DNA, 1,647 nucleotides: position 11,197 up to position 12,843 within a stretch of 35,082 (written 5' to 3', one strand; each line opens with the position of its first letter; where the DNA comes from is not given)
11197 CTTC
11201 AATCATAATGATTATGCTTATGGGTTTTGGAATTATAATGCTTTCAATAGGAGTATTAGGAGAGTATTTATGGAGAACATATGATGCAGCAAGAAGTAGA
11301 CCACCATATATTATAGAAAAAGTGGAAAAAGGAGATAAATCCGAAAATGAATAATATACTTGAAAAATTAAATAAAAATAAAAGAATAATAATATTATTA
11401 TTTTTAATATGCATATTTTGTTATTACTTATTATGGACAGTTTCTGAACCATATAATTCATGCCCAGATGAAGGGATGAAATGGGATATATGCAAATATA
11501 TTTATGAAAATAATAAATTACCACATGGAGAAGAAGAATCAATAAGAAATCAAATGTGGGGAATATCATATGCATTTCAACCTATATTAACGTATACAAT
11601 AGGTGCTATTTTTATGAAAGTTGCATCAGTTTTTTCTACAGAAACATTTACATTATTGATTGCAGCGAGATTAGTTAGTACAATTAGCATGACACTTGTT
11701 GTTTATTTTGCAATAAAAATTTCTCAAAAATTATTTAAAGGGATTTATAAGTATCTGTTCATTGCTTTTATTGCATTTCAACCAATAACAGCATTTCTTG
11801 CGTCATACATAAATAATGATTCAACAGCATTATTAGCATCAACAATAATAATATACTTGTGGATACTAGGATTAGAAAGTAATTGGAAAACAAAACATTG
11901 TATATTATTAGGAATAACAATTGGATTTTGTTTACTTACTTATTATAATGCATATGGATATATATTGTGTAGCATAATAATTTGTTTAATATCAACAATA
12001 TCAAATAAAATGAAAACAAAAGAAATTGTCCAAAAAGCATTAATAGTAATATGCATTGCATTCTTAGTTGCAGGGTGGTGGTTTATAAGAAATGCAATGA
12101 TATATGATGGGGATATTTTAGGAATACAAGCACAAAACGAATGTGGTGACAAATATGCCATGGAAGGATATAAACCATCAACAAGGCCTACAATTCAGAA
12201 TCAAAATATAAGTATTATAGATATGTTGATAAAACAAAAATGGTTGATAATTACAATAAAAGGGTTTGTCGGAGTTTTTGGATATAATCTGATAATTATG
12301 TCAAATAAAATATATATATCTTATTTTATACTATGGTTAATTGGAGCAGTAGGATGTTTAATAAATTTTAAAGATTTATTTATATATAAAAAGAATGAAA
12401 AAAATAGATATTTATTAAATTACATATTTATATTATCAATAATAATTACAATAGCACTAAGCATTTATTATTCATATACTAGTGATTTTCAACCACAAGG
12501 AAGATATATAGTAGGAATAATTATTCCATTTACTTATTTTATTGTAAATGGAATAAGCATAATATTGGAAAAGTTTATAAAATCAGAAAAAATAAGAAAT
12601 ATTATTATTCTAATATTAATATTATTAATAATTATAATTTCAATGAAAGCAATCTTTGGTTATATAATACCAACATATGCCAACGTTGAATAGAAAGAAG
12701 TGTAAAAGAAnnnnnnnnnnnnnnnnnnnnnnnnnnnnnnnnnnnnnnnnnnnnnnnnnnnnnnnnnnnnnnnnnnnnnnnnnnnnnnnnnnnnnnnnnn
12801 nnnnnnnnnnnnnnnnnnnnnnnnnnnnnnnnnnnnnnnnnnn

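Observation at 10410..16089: Arn-like extracytoplasmic amino-sugar modification cluster with a WecE-type transaminase and an ATP-grasp ligase, in a probable Gram-positive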

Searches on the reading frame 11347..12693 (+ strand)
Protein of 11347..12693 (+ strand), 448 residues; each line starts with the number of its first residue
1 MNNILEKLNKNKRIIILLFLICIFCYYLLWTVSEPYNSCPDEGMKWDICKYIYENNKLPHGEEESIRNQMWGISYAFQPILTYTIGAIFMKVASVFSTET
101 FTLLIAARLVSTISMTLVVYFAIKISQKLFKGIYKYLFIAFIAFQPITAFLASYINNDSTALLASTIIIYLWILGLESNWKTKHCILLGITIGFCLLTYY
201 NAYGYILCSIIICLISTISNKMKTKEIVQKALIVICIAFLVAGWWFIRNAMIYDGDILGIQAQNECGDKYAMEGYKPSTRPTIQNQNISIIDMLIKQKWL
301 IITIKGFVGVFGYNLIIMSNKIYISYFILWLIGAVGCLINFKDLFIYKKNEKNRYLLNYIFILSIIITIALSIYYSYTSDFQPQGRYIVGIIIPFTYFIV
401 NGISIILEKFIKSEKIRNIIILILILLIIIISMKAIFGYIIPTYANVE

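Call 3: search_protein_families(library=pfam, proteins=[window:11347-12693:+], max_evalue=0.01)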
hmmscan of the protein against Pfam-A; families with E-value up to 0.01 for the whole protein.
window:11347-12693:+ (448 aa): 1 family
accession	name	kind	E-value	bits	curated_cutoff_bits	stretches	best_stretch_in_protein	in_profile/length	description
PF13231.12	PMT_2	-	1.2e-06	29.2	26.1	1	105-245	22-160/160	Dolichyl-phosphate-mannose-protein mannosyltransferase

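Call 4: search_protein_families(library=ncbifam, proteins=[window:11347-12693:+], max_evalue=0.01)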
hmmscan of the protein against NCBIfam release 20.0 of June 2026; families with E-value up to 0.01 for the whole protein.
window:11347-12693:+ (448 aa): 0 families

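Call 23: search_solved_structures(query=window:11347-12693:+, max_evalue=1)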
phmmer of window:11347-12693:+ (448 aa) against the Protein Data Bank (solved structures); distinct sequences matched with E-value up to 1: 0.

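Call 24: find_homologous_proteins(query=window:11347-12693:+, max_evalue=0.001)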
Query window:11347-12693:+ (448 aa): 693 proteins with E <= 0.001 among 8000 candidates; the best 120 are listed.
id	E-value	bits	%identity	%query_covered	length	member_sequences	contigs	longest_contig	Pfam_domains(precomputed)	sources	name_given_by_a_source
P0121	7.7e-266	900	91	100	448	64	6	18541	PF13231.13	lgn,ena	-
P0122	9.6e-261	883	89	100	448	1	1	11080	PF13231.13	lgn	-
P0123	5.3e-234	795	79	99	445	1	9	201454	PF09913.16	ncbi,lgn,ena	-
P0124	3.5e-233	793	78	99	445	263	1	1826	-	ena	-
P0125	3.5e-222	756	75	99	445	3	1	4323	PF13231.13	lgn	-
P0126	2.9e-218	743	72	100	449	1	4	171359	PF09913.16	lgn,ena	-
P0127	4.7e-218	743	72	100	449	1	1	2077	PF09913.16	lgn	-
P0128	2.0e-217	741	71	100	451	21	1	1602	PF09913.16,PF13231.13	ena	-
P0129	6.5e-216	736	71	99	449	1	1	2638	PF13231.13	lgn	-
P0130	8.0e-216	735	72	99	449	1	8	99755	PF13231.13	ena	-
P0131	8.0e-216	735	71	99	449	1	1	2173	PF13231.13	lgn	-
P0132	9.5e-216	735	71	99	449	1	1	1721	PF13231.13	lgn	-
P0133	1.2e-215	735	71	99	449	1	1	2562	PF13231.13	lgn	-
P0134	1.2e-215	735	71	99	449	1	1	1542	PF13231.13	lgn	-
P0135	1.3e-215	735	72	99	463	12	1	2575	-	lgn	-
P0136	1.9e-215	734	73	99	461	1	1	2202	PF09913.16,PF13231.13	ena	-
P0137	2.1e-215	734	72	99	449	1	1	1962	PF13231.13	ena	-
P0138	2.6e-215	734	71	99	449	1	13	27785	PF13231.13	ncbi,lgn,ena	-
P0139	3.9e-215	733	73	100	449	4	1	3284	PF09913.16,PF13231.13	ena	-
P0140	1.3e-214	731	71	99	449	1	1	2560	PF13231.13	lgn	-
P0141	1.6e-214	731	71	99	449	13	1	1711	PF13231.13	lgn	-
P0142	1.9e-214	731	71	99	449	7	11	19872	PF13231.13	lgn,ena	-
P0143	3.2e-214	730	71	99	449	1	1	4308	PF13231.13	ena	-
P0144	3.4e-214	730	71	99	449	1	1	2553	PF13231.13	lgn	-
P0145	4.3e-214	730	70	99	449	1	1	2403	PF13231.13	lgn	-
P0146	4.9e-214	729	70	99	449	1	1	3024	PF13231.13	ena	-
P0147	9.5e-214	729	72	99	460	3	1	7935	PF13231.13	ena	-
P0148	2.0e-213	727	70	100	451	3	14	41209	PF09913.16,PF13231.13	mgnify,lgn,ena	mgnify:CR=1 FL=1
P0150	2.8e-213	727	71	99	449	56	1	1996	PF13231.13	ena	-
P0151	3.2e-213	727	70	100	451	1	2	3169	PF09913.16,PF13231.13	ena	-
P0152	6.7e-213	726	71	99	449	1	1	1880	PF13231.13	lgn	-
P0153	6.7e-213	726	71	99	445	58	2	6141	PF13231.13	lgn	-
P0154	8.3e-213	725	70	99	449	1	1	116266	PF13231.13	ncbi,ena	-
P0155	1.3e-212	725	70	99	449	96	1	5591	PF13231.13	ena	-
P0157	1.4e-212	725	70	99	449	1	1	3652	PF13231.13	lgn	-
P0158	1.8e-212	724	70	99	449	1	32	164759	PF13231.13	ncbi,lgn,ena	-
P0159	2.1e-212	724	70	99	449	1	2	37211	PF13231.13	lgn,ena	-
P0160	2.4e-212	724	71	99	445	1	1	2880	PF13231.13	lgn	-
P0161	3.1e-212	724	74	93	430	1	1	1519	PF09913.16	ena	-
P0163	3.8e-212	723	70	99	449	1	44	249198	PF13231.13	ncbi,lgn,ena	-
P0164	5.0e-212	723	70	100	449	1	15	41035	PF13231.13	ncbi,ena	-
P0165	7.3e-212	722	70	99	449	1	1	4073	PF13231.13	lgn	-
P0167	9.7e-211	719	70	99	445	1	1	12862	PF13231.13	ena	-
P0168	1.3e-210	718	70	99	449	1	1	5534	PF13231.13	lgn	-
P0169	1.7e-210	718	72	99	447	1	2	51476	PF09913.16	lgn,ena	-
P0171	1.8e-210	718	70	99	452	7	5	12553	PF13231.13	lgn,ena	-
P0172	1.9e-210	718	72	99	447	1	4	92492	PF09913.16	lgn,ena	-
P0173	2.0e-210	718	72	99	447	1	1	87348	PF09913.16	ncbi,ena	-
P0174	2.1e-210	718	72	99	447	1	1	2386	PF09913.16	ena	-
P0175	3.3e-210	717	70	99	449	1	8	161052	PF13231.13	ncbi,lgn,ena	-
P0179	4.2e-210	717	71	99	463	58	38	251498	PF13231.13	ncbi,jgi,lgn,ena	-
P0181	4.8e-210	716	72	99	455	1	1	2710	PF13231.13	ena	-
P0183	5.8e-210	716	72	99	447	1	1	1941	PF09913.16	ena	-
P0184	6.1e-210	716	72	99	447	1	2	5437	PF09913.16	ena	-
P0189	2.0e-209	714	72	99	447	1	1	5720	PF09913.16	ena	-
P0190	2.0e-209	714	71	99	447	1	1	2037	PF09913.16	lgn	-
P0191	2.5e-209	714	72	99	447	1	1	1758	PF09913.16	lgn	-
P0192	2.5e-209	714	72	99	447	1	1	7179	PF09913.16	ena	-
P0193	3.2e-209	714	71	99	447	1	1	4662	PF09913.16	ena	-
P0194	3.2e-209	714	73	95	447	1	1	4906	PF09913.16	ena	-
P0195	3.3e-209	714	72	99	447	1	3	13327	PF09913.16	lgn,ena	-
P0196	3.5e-209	714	71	99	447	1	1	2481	PF09913.16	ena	-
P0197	3.5e-209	714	72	99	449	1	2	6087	PF09913.16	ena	-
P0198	3.8e-209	713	79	90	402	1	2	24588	PF09913.16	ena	-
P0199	3.9e-209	713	70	99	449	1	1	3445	PF13231.13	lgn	-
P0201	4.4e-209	713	72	99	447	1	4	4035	PF09913.16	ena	-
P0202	5.1e-209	713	72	99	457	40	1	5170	PF13231.13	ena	-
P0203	5.3e-209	713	71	99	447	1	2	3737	PF09913.16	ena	-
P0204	5.7e-209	713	71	99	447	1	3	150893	PF09913.16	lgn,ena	-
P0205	5.8e-209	713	72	99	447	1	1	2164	PF09913.16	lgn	-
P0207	6.4e-209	713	79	90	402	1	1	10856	PF09913.16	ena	-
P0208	7.0e-209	713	72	99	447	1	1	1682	PF09913.16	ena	-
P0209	7.1e-209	712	68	100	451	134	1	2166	PF13231.13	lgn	-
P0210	7.2e-209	712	71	99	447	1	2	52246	PF09913.16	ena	-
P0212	7.8e-209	712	71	99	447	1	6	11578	PF09913.16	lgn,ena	-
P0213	8.9e-209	712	71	99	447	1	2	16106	PF09913.16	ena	-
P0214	9.5e-209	712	71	99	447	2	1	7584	PF09913.16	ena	-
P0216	1.0e-208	712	72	99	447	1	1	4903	PF09913.16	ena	-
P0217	1.1e-208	712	72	99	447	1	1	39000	PF09913.16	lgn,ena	-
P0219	1.1e-208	712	71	99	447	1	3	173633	PF09913.16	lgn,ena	-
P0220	1.2e-208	712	72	99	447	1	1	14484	PF09913.16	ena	-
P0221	1.2e-208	712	72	99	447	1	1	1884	PF09913.16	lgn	-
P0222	1.5e-208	711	71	99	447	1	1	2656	PF09913.16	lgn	-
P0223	1.5e-208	711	71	99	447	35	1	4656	PF09913.16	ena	-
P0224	1.6e-208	711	71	99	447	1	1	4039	PF09913.16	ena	-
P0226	1.7e-208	711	72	99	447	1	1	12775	PF09913.16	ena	-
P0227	1.9e-208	711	71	99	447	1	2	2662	PF09913.16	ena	-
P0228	1.9e-208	711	71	99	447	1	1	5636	PF09913.16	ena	-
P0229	1.9e-208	711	72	99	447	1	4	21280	PF09913.16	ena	-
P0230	2.1e-208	711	71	99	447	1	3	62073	PF09913.16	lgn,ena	-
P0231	2.1e-208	711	71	99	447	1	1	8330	PF09913.16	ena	-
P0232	3.0e-208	710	71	99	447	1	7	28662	PF09913.16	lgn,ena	-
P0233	3.2e-208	710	71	99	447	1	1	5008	PF09913.16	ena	-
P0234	3.2e-208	710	71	99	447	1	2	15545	PF09913.16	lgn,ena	-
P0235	3.2e-208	710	71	99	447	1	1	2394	PF09913.16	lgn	-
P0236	3.3e-208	710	71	99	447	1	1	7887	PF09913.16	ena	-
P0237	3.3e-208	710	71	99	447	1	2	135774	PF09913.16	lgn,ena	-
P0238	3.5e-208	710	71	99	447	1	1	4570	PF09913.16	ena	-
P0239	3.6e-208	710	71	99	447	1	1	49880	PF09913.16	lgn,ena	-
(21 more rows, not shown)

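Call 32: predict_structure(alignment_id=A2)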
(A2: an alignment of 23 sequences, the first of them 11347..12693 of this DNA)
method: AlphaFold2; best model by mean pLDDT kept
length: 448 residues; sequences in the alignment: 23
mean_pLDDT: 58.0   pTM: 0.62
mean pLDDT of the five models: 58.0, 55.7, 54.3, 49.2, 38.7
residues with pLDDT >= 90: 0; 70-90: 112; 50-70: 179; < 50: 157
segments of 3 or more residues with pLDDT < 50: 1-9, 22-45, 69-112, 148-157, 200-204, 246-275, 308-316, 381-389, 444-448
pLDDT, mean of each block of 10 residues (from residue 1): 44 49 42 30 49 56 50 38 44 41 38 57 76 82 57 46 66 73 72 57 52 56 68 70 48 39 44 50 68 69 53 48 64 74 65 69 65 59 48 72 85 87 82 60 47
secondary structure, 60 per line:
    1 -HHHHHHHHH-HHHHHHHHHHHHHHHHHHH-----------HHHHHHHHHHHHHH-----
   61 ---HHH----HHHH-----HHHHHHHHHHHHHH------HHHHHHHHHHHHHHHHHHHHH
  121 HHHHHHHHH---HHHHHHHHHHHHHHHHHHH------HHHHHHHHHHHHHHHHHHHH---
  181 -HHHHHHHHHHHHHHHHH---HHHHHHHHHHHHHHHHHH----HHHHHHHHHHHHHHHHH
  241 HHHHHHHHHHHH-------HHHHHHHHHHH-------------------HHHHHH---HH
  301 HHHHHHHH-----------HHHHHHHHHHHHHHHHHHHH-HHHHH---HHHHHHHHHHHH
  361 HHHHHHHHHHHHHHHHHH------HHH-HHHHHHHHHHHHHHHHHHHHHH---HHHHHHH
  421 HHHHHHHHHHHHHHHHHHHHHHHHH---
elements in order: H2-10 H12-30 H42-55 H71-74 H80-93 H100-129 H133-151 H158-177 H182-198 H202-219 H224-252 H260-270 H290-295 H299-308 H320-339 H341-345 H349-378 H389-410 H414-445

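Call 36: fold_search(model_id=the predicted structure, library=pdb)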
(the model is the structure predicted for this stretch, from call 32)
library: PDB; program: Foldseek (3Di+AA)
matches with E <= 10: 351; with E <= 0.001: 5
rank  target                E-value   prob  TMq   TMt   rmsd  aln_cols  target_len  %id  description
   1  7e9s_A                1.3e-04  1.00  0.43  0.25  13.3       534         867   13  Archaeal oligosaccharyltransferase AglB from Archaeoglobus fulgidus in complex with an inhibitory peptide and a dolich (released 2021-09-08)
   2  8b6l_I                1.4e-04  1.00  0.44  0.31  15.2       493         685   12  Subtomogram average of the human Sec61-TRAP-OSTA-translocon (released 2022-12-07)
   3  6s7o_A                2.4e-04  1.00  0.48  0.35  14.4       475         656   12  Cryo-EM structure of human oligosaccharyltransferase complex OST-A (released 2019-12-18)
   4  9n9j_I                4.2e-04  1.00  0.43  0.30  12.3       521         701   14  Structure of a GRP94 folding intermediate engaged with a CCDC134- and FKBP11-bound secretory translocon (released 2025-11-19)
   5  3wak                  5.2e-04  1.00  0.45  0.26  14.9       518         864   13  Crystal structure of the Archaeoglobus fulgidus oligosaccharyltransferase (O29867_ARCFU) in the apo form (released 2013-10-30)
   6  6ezn_F                1.8e-03  1.00  0.46  0.34  14.0       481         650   12  Cryo-EM structure of the yeast oligosaccharyltransferase (OST) complex (released 2018-01-17)
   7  8age_A                1.9e-03  1.00  0.47  0.35  13.0       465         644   11  Structure of yeast oligosaccharylransferase complex with acceptor peptide bound (released 2022-12-07)
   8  8agc_A                2.1e-03  1.00  0.46  0.32  12.4       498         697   11  Structure of yeast oligosaccharylransferase complex with lipid-linked oligosaccharide and non-acceptor peptide bound (released 2022-12-07)
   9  6s7t_A                2.1e-03  1.00  0.45  0.31  12.4       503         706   11  Cryo-EM structure of human oligosaccharyltransferase complex OST-B (released 2019-12-18)
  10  8agb_A                2.4e-03  1.00  0.47  0.35  13.3       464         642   10  Structure of yeast oligosaccharylransferase complex with lipid-linked oligosaccharide bound (released 2022-12-07)
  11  7zli_A                2.5e-03  1.00  0.43  0.32  11.6       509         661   12  Cryo-EM structure of C-mannosyltransferase CeDPY19, in complex with Dol25-P-Man and bound to CMT2-Fab and anti-Fab nan (released 2023-01-11)
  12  5f15                  2.8e-03  1.00  0.41  0.35  10.2       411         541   12  Crystal Structure of ArnT from Cupriavidus metallidurans bound to Undecaprenyl phosphate (released 2016-02-17)
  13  7oci_F                3.0e-03  1.00  0.47  0.35  13.7       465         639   11  Cryo-EM structure of yeast Ost6p containing oligosaccharyltransferase complex (released 2022-02-16)
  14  5ezm                  3.8e-03  1.00  0.34  0.29  18.6       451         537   12  Crystal Structure of ArnT from Cupriavidus metallidurans in the apo state (released 2016-02-17)
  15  8if8_C                6.1e-03  1.00  0.50  0.40   8.5       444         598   11  Arabinosyltransferase AftA (released 2023-05-31)
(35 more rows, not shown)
